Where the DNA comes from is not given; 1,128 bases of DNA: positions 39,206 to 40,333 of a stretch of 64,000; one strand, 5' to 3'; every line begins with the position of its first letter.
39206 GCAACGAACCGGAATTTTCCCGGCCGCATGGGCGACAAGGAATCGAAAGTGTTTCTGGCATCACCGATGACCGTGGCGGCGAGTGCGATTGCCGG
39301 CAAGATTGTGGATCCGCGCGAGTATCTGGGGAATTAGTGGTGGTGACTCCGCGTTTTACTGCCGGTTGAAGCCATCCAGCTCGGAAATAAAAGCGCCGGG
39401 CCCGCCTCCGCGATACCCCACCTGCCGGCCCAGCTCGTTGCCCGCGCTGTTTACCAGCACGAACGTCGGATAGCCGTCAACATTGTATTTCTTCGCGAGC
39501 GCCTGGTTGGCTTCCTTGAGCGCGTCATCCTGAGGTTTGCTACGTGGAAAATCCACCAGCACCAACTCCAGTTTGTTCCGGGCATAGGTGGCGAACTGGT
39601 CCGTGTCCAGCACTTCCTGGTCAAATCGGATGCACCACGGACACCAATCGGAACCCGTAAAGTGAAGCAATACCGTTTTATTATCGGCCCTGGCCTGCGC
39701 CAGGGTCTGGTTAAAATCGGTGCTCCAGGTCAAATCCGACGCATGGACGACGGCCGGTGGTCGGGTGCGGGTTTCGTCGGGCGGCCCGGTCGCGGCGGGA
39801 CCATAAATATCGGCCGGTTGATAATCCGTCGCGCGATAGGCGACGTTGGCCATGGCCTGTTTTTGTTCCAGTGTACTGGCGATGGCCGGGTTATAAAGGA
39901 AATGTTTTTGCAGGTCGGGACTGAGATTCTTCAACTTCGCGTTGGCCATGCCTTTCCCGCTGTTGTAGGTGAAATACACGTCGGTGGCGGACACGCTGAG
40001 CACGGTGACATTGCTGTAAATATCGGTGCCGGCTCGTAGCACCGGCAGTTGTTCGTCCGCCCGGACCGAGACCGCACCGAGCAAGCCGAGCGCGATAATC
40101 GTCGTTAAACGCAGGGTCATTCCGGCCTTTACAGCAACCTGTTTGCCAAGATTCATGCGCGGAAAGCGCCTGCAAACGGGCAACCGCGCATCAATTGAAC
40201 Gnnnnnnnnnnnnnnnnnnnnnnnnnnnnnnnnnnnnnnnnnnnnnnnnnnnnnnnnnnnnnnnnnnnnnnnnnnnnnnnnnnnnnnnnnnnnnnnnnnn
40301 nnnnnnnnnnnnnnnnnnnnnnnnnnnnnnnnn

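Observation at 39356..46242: Tandem CbcL-like multihaem-c/cytochrome-b fusions (11 and 9 haems) with a monohaem cytochrome c, a thioredoxin-fold protein and a REC-histidine kinase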

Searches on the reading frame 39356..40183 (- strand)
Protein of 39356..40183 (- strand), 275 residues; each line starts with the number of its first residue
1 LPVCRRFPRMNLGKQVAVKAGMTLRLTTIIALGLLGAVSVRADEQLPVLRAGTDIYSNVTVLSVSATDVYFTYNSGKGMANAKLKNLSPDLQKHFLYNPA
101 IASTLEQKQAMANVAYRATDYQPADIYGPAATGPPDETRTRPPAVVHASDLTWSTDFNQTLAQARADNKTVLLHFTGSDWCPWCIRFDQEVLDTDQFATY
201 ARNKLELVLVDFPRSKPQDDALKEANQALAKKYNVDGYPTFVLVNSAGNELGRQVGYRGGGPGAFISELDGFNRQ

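Call 4: search_protein_families(library=pfam, proteins=[window:39356-40183:-], max_evalue=0.01)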
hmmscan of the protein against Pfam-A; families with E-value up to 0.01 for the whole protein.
window:39356-40183:- (275 aa): 6 families
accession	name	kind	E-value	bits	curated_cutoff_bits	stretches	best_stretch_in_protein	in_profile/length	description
PF13098.12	Thioredoxin_2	-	7.6e-14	52.4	27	1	165-257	2-94/104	Thioredoxin-like domain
PF13899.12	Thioredoxin_7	-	8.7e-12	45.5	27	1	152-245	1-82/83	Thioredoxin-like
PF13905.12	Thioredoxin_8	-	1.4e-06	29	27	1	168-249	1-93/94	Thioredoxin-like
PF00085.26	Thioredoxin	-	2.7e-06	27.7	23.5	1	155-256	8-90/103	Thioredoxin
PF03190.21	Thioredox_DsbH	-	4.6e-05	23.9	27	1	151-244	20-109/163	Protein of unknown function, DUF255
PF08534.16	Redoxin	-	0.0015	18.8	26.6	1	154-256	15-103/148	Redoxin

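Call 5: search_protein_families(library=ncbifam, proteins=[window:39356-40183:-], max_evalue=0.01)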
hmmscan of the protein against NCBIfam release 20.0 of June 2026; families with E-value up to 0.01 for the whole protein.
window:39356-40183:- (275 aa): 6 families
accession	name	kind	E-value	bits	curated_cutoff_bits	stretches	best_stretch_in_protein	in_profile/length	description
NF043050.1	DisulfRedDsbH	equivalog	7.6e-37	126.9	190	1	144-269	36-159/166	disulfide reductase DsbH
NF045694.1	seleno_TsoB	exception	4.3e-11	41.6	805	1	145-251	451-550/572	rhodanese/DsbD fusion-like selenoprotein TsoB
NF001419.0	PRK00293.1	subfamily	6.3e-09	34.9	330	1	146-252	455-552/574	protein-disulfide reductase DsbD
TIGR01126.1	pdi_dom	equivalog_domain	0.00075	19.7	107.2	1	165-250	10-84/105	protein disulfide-isomerase domain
NF041199.1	trx7_PDZ_seleno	equivalog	0.0021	17.1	300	1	152-200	2-50/390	Trx7/PDZ domain-containing (seleno)protein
NF041383.1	Trx_VPGUxxT_two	exception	0.0043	16.7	275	1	151-206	5-60/287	VPGUxxT family thioredoxin-like (seleno)protein, type 2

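Call 49: search_solved_structures(query=window:39356-40183:-, max_evalue=0.001, show_alignments=1)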
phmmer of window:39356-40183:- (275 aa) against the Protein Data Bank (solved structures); distinct sequences matched with E-value up to 0.001: 3.
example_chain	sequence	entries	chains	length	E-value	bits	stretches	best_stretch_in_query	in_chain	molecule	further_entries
2ju5_A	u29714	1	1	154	7.1e-25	91.3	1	139-269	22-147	Thioredoxin Disulfide Isomerase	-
2lst_A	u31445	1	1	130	0.00014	24.8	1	156-259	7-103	Thioredoxin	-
2kuc_A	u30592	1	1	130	0.00071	22.5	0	156-257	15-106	Putative disulphide-isomerase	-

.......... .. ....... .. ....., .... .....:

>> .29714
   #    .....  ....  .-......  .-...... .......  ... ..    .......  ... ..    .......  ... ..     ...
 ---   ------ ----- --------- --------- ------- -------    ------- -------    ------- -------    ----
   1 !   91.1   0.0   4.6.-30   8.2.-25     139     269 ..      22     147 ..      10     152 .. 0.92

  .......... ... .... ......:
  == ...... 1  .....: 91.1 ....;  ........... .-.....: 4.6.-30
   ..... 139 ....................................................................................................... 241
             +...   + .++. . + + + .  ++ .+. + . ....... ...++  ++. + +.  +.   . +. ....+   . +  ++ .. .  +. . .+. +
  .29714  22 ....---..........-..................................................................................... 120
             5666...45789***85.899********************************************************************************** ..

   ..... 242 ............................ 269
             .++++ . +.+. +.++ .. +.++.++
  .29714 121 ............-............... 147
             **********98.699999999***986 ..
